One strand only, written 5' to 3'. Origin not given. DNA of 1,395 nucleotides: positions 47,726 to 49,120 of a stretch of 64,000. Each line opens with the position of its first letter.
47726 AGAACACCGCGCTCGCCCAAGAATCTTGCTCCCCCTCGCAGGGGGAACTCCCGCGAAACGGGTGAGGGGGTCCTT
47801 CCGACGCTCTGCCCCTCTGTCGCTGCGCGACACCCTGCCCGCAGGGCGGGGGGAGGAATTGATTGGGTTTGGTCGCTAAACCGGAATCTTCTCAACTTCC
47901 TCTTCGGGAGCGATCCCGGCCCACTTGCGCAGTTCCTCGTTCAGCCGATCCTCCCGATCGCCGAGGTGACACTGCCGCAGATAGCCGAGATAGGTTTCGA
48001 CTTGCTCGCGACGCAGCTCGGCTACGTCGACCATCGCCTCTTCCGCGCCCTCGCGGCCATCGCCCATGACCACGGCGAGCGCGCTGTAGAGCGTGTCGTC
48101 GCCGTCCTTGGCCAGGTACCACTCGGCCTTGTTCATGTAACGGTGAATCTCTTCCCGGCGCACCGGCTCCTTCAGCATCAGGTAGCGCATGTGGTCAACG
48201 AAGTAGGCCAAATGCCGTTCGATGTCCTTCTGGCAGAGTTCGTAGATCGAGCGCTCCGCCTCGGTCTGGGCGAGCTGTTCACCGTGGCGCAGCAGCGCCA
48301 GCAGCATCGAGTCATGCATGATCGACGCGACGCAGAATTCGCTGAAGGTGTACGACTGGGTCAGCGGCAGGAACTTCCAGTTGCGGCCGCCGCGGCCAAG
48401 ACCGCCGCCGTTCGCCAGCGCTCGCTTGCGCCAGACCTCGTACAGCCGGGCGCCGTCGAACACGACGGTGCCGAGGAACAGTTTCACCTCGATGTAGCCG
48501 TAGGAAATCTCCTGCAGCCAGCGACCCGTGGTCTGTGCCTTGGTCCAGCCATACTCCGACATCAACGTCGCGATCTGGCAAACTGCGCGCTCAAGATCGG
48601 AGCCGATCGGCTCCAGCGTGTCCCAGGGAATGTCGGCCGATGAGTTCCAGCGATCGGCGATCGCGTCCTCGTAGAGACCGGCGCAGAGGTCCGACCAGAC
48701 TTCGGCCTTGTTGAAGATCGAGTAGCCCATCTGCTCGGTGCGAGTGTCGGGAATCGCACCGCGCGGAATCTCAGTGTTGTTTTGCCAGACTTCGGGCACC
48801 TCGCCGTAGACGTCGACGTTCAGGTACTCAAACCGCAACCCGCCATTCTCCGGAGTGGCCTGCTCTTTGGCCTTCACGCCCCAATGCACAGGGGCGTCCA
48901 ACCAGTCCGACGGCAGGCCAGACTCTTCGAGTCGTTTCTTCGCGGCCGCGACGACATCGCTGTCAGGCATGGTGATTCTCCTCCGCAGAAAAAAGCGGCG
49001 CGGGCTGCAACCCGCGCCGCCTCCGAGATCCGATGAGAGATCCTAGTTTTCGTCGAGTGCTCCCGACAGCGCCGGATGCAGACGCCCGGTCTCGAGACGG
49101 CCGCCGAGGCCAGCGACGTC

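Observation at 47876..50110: Active + dead ferritin-like paralog pair: candidate undescribed alpha/beta di-iron oxygenase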

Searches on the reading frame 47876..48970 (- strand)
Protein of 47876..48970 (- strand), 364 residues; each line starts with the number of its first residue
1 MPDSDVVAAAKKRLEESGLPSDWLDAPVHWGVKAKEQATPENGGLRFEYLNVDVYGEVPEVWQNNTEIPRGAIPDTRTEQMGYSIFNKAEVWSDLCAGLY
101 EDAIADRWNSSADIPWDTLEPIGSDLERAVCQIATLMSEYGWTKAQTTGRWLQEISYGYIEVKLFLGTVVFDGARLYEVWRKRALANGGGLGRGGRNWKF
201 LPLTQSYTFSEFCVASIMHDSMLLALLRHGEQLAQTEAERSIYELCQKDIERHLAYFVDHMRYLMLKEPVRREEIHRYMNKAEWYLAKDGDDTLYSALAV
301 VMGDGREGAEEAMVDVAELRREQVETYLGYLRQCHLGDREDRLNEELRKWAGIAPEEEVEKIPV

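Call 5: search_protein_families(library=pfam, proteins=[window:47876-48970:-], max_evalue=1)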
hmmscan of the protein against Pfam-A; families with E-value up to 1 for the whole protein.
window:47876-48970:- (364 aa): 0 families

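Call 6: search_protein_families(library=ncbifam, proteins=[window:47876-48970:-], max_evalue=1)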
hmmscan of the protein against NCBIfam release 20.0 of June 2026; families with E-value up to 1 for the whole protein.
window:47876-48970:- (364 aa): 0 families

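Call 19: find_homologous_proteins(query=window:47876-48970:-, max_evalue=0.001)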
Query window:47876-48970:- (364 aa): 858 proteins with E <= 0.001 among 8000 candidates; the best 120 are listed.
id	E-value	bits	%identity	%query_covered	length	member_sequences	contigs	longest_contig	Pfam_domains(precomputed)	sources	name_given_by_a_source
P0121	1.7e-232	789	92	100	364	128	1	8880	-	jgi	-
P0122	3.6e-232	788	93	100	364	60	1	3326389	-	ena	-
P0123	1.5e-208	710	83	100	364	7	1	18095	-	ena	-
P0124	5.9e-201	686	81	97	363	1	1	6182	-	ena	-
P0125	6.2e-197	672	80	99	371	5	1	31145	-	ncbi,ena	-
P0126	1.6e-194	664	79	98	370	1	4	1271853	-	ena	-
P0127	7.3e-194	662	77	99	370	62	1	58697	-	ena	-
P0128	4.0e-193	660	79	99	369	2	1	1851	-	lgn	-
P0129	2.3e-192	657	79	99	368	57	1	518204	-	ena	-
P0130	2.4e-191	654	78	99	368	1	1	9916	-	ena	-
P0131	1.2e-190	652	78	99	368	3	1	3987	-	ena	-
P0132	4.3e-149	515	66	91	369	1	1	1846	-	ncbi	-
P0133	1.0e-148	514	95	65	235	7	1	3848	-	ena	-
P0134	2.3e-147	509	62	97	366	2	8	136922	-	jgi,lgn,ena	jgi:hypothetical protein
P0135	9.7e-145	501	63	97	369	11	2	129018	-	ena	-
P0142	2.6e-85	305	44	90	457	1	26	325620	PF08671.17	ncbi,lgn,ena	-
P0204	3.6e-75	272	40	94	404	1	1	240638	-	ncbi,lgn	ncbi:MAG: hypothetical protein WEB00_15065 [Dehalococcoidia bacterium]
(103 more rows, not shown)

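Call 22: find_encoding_contigs(protein=P0142, flank=8000, max_places=1)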
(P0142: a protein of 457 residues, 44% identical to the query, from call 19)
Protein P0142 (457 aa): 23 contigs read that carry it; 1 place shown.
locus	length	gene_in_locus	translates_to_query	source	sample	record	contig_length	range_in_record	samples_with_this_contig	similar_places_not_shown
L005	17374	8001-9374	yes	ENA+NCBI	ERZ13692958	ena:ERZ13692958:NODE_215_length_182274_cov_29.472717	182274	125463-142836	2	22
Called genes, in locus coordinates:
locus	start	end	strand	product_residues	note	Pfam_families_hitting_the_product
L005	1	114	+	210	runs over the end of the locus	PF00753:Lactamase_B, PF12706:Lactamase_B_2 (weak)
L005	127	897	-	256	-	PF04909:Amidohydro_2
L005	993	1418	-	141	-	-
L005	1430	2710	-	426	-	-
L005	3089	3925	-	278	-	PF12146:Hydrolase_4, PF00561:Abhydrolase_1, PF12697:Abhydrolase_6, PF03096:Ndr (weak), PF12146:Hydrolase_4 (weak)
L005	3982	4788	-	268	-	PF00106:adh_short, PF08659:KR, PF13561:adh_short_C2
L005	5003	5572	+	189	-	-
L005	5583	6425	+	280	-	PF00106:adh_short, PF01370:Epimerase (weak), PF08659:KR, PF13561:adh_short_C2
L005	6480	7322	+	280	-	PF00106:adh_short, PF01370:Epimerase (weak), PF08659:KR, PF13561:adh_short_C2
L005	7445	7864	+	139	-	-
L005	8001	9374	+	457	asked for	PF08671:SinI (faint)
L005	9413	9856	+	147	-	-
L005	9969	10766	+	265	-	PF00583:Acetyltransf_1, PF13673:Acetyltransf_10 (weak), PF13508:Acetyltransf_7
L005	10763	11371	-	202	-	PF03551:PadR, PF10400:Vir_act_alpha_C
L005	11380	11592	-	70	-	-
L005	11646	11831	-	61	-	-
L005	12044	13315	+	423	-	PF02403:Seryl_tRNA_N, PF00587:tRNA-synt_2b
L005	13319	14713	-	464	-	PF01425:Amidase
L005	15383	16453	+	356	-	PF21320:WHD_Rv2258c, PF13489:Methyltransf_23, PF05175:MTS, PF06325:PrmA (weak), PF13649:Methyltransf_25, PF13847:Methyltransf_31, PF08241:Methyltransf_11, PF08242:Methyltransf_12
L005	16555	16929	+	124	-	PF13788:DUF4180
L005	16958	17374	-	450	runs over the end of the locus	PF02958:EcKL, PF01636:APH, PF07914:DUF1679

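Call 23: find_encoding_contigs(protein=P0204, flank=8000, max_places=1)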
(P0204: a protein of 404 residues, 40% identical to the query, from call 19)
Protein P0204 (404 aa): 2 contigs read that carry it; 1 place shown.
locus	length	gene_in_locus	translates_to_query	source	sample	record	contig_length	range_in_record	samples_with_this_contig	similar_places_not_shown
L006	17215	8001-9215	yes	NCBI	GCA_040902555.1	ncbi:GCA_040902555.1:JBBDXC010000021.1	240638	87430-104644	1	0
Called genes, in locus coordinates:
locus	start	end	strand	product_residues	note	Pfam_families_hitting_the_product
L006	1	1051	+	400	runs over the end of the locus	PF01168:Ala_racemase_N, PF00842:Ala_racemase_C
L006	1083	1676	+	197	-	PF04234:CopC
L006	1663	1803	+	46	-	PF00578:AhpC-TSA (weak)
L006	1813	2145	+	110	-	PF00578:AhpC-TSA, PF08534:Redoxin (weak)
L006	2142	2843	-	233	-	-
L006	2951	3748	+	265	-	PF00106:adh_short, PF01370:Epimerase (faint), PF13561:adh_short_C2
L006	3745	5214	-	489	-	PF01590:GAF, PF13185:GAF_2, PF13492:GAF_3 (weak), PF00990:GGDEF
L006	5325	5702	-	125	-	PF00990:GGDEF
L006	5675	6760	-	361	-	PF01590:GAF, PF13185:GAF_2, PF13492:GAF_3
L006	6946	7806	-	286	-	PF00561:Abhydrolase_1, PF12146:Hydrolase_4, PF12697:Abhydrolase_6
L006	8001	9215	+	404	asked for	-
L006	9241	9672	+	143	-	-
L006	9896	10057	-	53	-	-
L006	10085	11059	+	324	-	-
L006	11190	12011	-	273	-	PF02569:Pantoate_ligase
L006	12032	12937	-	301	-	-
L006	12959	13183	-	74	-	-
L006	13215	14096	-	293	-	PF02548:Pantoate_transf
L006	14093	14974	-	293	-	PF03807:F420_oxidored (weak), PF10727:Rossmann-like, PF10728:DUF2520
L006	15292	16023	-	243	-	PF14333:DUF4389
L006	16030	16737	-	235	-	PF14333:DUF4389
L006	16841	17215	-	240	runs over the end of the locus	PF14333:DUF4389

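Call 28: search_protein_families(library=pfam, proteins=[L005:9413-9856:+, L006:9241-9672:+, P0142, P0204], max_evalue=1)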
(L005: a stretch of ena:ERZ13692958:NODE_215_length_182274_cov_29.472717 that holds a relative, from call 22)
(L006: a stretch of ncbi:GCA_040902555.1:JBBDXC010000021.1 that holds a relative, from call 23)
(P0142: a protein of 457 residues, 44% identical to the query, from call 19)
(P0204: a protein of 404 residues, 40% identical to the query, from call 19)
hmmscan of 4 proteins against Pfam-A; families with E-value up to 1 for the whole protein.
L005:9413-9856:+ (147 aa): 1 family
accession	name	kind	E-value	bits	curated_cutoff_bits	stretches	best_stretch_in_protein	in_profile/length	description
PF11313.14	DUF3116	-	0.07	13.6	25.9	1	39-71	21-53/84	Protein of unknown function (DUF3116)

L006:9241-9672:+ (143 aa): 0 families

P0142 (457 aa): 2 families
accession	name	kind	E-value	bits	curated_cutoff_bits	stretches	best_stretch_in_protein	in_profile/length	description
PF08671.16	SinI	-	2.6e-06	27.5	31.4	0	42-55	13-26/28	Anti-repressor SinI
PF13709.12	DUF4159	-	0.11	12.5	25.9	1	372-401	67-96/202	Domain of unknown function (DUF4159)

P0204 (404 aa): 0 families

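Call 56: search_solved_structures(query=A4, max_evalue=10, show_alignments=1)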
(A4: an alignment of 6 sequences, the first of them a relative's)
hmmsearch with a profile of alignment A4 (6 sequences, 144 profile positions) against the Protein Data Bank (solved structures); distinct sequences matched with E-value up to 10: 3.
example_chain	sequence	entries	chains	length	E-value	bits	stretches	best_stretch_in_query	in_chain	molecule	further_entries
9i38_A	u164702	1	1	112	0.15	15.6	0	69-92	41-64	m4D2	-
1bbn_A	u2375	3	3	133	0.61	13.7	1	84-132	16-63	INTERLEUKIN-4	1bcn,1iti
1h1y_A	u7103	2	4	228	1.7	12.2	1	63-88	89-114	D-RIBULOSE-5-PHOSPHATE 3-EPIMERASE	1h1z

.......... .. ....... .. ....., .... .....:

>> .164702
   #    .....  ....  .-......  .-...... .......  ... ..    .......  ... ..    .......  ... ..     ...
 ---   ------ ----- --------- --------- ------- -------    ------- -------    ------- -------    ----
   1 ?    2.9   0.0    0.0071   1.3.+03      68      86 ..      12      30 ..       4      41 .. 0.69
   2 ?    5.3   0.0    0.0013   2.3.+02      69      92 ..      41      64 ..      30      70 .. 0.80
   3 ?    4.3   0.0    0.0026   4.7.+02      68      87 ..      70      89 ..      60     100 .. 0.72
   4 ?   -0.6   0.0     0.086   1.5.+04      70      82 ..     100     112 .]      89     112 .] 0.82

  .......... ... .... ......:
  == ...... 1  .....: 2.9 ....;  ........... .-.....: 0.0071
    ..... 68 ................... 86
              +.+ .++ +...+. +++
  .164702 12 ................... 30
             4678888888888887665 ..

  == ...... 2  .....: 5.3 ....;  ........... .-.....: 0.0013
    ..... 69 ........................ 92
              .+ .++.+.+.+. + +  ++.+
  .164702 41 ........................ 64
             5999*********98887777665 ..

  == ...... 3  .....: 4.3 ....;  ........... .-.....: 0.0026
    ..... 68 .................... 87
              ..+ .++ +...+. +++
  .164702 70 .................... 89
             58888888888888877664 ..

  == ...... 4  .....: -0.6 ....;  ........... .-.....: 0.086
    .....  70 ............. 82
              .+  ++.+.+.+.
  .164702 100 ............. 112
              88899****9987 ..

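Call 57: search_protein_families(library=ncbifam, proteins=[L005:9413-9856:+, P0142], max_evalue=0.01)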
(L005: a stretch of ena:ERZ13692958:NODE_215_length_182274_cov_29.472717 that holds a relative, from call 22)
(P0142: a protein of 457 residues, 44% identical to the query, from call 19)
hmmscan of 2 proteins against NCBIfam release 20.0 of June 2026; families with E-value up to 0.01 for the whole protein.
L005:9413-9856:+ (147 aa): 0 families

P0142 (457 aa): 1 family
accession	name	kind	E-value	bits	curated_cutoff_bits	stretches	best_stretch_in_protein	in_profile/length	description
NF006200.0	PRK08326.1-3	equivalog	0.00015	21.1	194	0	330-384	187-244/321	R2-like ligand-binding oxidase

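Call 68: predict_structure(alignment_id=A6)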
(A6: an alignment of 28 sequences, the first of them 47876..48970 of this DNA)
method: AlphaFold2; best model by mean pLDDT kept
length: 364 residues; sequences in the alignment: 28
mean_pLDDT: 91.7   pTM: 0.87
mean pLDDT of the five models: 91.7, 91.4, 90.3, 88.9, 86.8
residues with pLDDT >= 90: 263; 70-90: 88; 50-70: 12; < 50: 1
segments of 3 or more residues with pLDDT < 50: none
pLDDT, mean of each block of 10 residues (from residue 1): 72 75 75 86 88 87 89 86 95 95 96 96 95 96 98 95 97 98 92 88 97 98 97 95 98 98 97 98 93 93 96 95 98 96 93 73 60
secondary structure, 60 per line:
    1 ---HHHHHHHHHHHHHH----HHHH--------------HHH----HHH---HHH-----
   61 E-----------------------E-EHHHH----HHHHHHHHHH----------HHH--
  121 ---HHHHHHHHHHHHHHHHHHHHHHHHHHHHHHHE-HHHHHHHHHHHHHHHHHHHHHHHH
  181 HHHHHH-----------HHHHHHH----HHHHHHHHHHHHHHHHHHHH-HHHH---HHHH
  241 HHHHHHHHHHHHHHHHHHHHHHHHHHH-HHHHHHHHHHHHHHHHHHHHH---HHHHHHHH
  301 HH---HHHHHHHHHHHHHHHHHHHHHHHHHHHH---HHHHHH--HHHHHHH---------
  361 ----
elements in order: H4-17 H22-25 H88-91 H96-105 H124-154 H157-186 H198-204 H209-228 H230-233 H237-267 H269-289 H293-302 H306-333 H337-342 H345-351

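Call 71: fold_search(model_id=the predicted structure, library=pdb)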
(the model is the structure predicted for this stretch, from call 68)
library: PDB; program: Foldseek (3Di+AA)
matches with E <= 10: 311; with E <= 0.001: 0
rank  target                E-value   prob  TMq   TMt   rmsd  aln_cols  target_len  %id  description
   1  4djn_A                1.1e-03  1.00  0.45  0.55   7.3       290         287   16  Crystal structure of a ribonucleotide reductase M2 B (RNRR2) from Homo sapiens at 2.20 A resolution (released 2012-05-09)
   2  6f6f                  1.1e-03  1.00  0.46  0.57   5.8       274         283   14  R2-like ligand-binding oxidase V72I mutant with aerobically reconstituted Mn/Fe cofactor (released 2018-07-04)
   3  6qk0_A                1.3e-03  1.00  0.48  0.60   6.5       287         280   15  R2-like ligand-binding oxidase E69D mutant with anaerobically reconstituted Mn/Fe cofactor (released 2020-02-19)
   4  6f6c_A                1.6e-03  1.00  0.47  0.59   5.2       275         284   15  R2-like ligand-binding oxidase V72A mutant with aerobically reconstituted Mn/Fe cofactor (released 2018-07-04)
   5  4hr0                  1.8e-03  1.00  0.45  0.55   6.0       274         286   14  R2-like ligand-binding oxidase with aerobically reconstituted metal cofactor (released 2013-10-16)
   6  6f6h_A                1.9e-03  1.00  0.47  0.58   5.3       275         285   15  R2-like ligand-binding oxidase V72L mutant with aerobically reconstituted Mn/Fe cofactor (released 2018-07-04)
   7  5omj                  1.9e-03  1.00  0.45  0.56   5.8       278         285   15  R2-like ligand-binding oxidase with aerobically reconstituted metal cofactor after photoconversion (released 2018-01-03)
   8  2rcc_C                2.0e-03  1.00  0.50  0.58   6.5       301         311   13  Crystal structure of putative class I ribonucleotide reductase (NP_241368.1) from Bacillus halodurans at 1.90 A resolu (released 2007-10-02)
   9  6f6l_A                2.1e-03  1.00  0.46  0.57   5.9       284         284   15  R2-like ligand-binding oxidase Y162F mutant with aerobically reconstituted Mn/Fe cofactor (released 2018-12-19)
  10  4hr5                  2.2e-03  1.00  0.46  0.59   5.5       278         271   15  R2-like ligand-binding oxidase without metal cofactor (released 2013-10-16)
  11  2rcc_A                2.2e-03  1.00  0.47  0.54   8.0       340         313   13  Crystal structure of putative class I ribonucleotide reductase (NP_241368.1) from Bacillus halodurans at 1.90 A resolu (released 2007-10-02)
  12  7ail                  2.3e-03  1.00  0.50  0.56   8.0       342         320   11  Ribonucleotide Reductase R2m protein from Aquifex aeolicus (released 2021-10-06)
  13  6f6g_A                3.0e-03  1.00  0.46  0.60   4.9       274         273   16  R2-like ligand-binding oxidase V72I mutant with anaerobically reconstituted Mn/Fe cofactor (released 2018-07-04)
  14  6qjv                  3.0e-03  1.00  0.45  0.55   5.9       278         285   15  R2-like ligand-binding oxidase E69D mutant with aerobically reconstituted Mn/Fe cofactor (released 2020-02-12)
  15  4d8g_A                3.0e-03  0.99  0.26  0.28  18.9       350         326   10  Chlamydia trachomatis NrdB with a Mn/Fe cofactor (procedure 2 - low Mn) (released 2012-02-15)
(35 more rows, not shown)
